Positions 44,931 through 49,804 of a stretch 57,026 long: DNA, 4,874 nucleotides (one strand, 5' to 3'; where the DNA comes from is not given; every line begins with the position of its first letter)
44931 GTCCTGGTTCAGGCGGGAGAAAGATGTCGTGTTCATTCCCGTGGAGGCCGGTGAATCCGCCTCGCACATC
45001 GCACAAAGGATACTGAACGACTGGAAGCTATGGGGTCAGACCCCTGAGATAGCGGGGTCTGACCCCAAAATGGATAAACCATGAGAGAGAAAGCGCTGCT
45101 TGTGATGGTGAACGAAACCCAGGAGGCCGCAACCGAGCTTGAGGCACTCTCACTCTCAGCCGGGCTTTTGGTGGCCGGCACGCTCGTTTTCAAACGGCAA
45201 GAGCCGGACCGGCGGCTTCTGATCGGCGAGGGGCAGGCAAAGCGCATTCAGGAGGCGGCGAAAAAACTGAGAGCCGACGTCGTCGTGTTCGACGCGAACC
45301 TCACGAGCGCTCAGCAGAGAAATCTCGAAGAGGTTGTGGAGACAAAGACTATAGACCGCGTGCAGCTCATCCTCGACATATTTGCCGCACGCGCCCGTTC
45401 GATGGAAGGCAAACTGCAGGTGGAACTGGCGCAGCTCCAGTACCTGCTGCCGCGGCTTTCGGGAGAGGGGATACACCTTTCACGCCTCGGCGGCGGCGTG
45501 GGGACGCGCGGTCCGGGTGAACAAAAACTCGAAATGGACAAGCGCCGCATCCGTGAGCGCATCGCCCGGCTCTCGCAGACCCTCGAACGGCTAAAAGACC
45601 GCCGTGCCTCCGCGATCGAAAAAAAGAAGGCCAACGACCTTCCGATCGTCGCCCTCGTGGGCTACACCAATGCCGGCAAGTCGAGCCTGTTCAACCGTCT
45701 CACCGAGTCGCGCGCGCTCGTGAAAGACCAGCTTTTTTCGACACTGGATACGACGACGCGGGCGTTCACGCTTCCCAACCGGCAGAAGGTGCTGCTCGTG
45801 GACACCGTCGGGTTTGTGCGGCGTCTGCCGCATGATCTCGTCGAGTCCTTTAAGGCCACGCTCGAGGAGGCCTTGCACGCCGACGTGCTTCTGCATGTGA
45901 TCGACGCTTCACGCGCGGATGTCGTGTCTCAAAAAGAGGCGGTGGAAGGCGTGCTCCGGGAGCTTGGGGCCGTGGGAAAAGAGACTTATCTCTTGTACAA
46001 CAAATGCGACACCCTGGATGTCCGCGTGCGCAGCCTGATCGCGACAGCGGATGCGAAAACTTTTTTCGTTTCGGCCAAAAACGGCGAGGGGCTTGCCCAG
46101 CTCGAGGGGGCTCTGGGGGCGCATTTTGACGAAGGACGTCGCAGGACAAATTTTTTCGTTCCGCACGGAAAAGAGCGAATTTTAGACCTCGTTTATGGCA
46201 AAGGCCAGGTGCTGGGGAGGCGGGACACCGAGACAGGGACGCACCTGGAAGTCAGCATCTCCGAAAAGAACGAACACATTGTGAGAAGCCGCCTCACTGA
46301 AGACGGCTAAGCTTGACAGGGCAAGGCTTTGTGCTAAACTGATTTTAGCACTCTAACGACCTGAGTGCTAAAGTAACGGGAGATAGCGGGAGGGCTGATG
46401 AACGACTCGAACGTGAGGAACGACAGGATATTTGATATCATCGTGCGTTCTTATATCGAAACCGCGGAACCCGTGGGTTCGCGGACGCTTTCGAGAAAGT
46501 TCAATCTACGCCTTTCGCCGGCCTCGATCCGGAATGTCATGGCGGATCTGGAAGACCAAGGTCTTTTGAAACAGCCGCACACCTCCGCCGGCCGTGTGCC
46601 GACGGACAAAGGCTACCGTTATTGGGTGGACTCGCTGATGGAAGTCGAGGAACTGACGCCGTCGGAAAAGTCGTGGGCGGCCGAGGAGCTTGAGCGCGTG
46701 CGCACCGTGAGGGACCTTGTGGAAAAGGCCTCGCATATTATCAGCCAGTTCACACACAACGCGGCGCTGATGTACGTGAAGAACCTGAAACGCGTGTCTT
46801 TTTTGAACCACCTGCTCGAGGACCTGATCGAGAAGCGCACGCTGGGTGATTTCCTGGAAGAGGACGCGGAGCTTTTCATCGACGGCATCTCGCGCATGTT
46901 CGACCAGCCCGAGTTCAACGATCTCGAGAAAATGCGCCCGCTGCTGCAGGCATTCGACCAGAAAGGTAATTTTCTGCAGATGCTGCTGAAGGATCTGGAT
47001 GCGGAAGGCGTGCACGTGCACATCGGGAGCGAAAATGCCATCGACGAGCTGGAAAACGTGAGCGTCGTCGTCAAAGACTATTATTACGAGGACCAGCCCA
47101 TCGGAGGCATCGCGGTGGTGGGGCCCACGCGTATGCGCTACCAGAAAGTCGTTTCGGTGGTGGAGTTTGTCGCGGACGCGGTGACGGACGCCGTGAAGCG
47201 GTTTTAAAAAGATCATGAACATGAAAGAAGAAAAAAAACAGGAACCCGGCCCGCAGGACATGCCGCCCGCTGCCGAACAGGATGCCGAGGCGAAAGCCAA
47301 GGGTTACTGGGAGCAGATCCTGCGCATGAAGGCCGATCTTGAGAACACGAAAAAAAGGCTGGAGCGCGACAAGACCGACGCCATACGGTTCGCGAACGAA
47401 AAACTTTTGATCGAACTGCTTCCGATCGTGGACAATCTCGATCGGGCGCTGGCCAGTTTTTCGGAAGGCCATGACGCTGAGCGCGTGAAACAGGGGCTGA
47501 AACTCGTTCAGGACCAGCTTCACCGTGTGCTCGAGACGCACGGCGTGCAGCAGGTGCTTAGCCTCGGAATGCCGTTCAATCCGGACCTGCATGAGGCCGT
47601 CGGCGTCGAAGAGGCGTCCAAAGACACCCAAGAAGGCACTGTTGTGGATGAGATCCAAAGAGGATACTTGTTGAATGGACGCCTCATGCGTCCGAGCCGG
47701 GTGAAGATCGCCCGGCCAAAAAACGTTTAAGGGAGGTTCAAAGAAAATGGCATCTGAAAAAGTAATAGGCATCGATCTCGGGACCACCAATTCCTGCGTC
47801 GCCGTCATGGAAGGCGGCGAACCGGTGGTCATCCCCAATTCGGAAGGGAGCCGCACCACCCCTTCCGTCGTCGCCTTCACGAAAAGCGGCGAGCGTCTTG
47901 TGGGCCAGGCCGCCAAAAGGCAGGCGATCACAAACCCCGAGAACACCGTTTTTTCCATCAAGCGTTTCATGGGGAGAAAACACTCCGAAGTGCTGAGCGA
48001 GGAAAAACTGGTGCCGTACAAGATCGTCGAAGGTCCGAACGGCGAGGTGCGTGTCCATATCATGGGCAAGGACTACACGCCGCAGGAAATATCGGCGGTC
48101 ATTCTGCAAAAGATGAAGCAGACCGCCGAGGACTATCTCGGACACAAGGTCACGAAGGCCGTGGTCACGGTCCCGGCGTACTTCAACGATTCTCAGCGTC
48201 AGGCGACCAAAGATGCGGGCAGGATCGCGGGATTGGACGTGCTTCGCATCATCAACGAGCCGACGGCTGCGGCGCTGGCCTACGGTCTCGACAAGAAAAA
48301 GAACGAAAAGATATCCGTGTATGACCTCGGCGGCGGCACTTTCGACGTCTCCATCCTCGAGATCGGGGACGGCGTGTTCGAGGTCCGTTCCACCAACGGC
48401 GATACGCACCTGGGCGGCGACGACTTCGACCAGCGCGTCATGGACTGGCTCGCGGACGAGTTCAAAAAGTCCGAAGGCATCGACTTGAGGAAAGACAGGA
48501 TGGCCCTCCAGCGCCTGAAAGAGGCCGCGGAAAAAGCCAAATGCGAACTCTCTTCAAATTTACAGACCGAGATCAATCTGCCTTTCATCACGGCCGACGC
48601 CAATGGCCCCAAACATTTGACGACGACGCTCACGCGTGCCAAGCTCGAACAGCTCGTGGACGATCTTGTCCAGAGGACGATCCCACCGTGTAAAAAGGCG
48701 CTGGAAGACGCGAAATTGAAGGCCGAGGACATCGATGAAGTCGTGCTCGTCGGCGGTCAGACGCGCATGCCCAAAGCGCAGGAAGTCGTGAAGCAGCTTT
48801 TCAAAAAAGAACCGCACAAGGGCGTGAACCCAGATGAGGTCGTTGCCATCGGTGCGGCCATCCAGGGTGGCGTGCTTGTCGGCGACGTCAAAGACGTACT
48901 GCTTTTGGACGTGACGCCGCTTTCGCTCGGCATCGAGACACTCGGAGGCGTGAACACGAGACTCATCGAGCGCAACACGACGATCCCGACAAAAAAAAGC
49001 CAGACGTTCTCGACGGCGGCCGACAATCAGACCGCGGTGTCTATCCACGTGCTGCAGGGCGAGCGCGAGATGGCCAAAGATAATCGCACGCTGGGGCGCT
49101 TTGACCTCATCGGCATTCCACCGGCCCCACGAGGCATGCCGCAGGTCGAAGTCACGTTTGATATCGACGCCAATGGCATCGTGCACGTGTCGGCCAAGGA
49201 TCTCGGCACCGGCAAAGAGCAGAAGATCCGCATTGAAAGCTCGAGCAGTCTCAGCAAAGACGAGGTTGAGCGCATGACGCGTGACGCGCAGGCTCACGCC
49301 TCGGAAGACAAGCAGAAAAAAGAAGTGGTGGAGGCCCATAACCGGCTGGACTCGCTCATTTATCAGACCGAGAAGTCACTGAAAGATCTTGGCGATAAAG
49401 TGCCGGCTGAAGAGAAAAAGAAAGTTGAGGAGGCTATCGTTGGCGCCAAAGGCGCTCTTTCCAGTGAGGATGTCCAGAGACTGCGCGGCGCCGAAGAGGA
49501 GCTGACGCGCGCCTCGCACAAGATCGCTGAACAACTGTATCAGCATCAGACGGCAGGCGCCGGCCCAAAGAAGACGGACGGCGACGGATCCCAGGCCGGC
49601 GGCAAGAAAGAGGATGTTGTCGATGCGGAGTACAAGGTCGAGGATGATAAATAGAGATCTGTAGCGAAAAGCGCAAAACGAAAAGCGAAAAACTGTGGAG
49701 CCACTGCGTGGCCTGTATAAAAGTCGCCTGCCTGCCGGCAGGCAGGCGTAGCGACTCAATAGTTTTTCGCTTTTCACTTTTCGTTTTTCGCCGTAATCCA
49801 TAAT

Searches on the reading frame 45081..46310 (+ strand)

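Call 95: search_protein_families(library=pfam, proteins=[window:45081-46310:+], max_evalue=0.00001)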
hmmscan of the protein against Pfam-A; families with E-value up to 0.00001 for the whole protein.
window:45081-46310:+ (409 aa): 6 families
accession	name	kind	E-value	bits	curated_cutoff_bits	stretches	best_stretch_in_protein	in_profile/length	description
PF16360.10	GTP-bdg_M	-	1.9e-29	102.5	29.5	1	104-180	1-77/79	GTP-binding GTPase Middle Region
PF13167.11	GTP-bdg_N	-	1e-26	93.7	25.4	1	15-102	2-89/89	GTP-binding GTPase N-terminal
PF01926.29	MMR_HSR1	-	1.1e-22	80.7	21.9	1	190-308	2-113/113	50S ribosome-binding GTPase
PF02421.24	FeoB_N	-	7.1e-07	29.3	27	1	190-278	3-90/156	Ferrous iron transport protein B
PF00350.29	Dynamin_N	-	6.3e-06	26.8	27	0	190-221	1-32/168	Dynamin family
PF03193.22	RsgA_GTPase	-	6.3e-06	26.6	30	0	178-245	99-168/174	RsgA GTPase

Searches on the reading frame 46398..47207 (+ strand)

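Call 95: search_protein_families(library=pfam, proteins=[window:46398-47207:+], max_evalue=0.00001)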
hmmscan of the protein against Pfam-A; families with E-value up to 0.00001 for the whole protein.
window:46398-47207:+ (269 aa): 1 family
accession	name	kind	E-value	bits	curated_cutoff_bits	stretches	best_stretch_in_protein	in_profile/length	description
PF01628.27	HrcA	-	1.8e-33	116.8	22.2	1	138-252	107-215/215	HrcA protein C terminal domain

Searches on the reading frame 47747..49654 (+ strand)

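Call 95: search_protein_families(library=pfam, proteins=[window:47747-49654:+], max_evalue=0.00001)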
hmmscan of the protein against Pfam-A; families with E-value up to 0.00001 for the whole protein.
window:47747-49654:+ (635 aa): 2 families
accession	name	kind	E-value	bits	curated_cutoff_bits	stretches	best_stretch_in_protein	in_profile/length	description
PF00012.26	HSP70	-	3.7e-276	917.6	20.6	1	6-599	1-599/599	Hsp70 protein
PF06723.19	MreB_Mbl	-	1.4e-19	70.5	27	1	118-371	76-316/327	MreB/Mbl protein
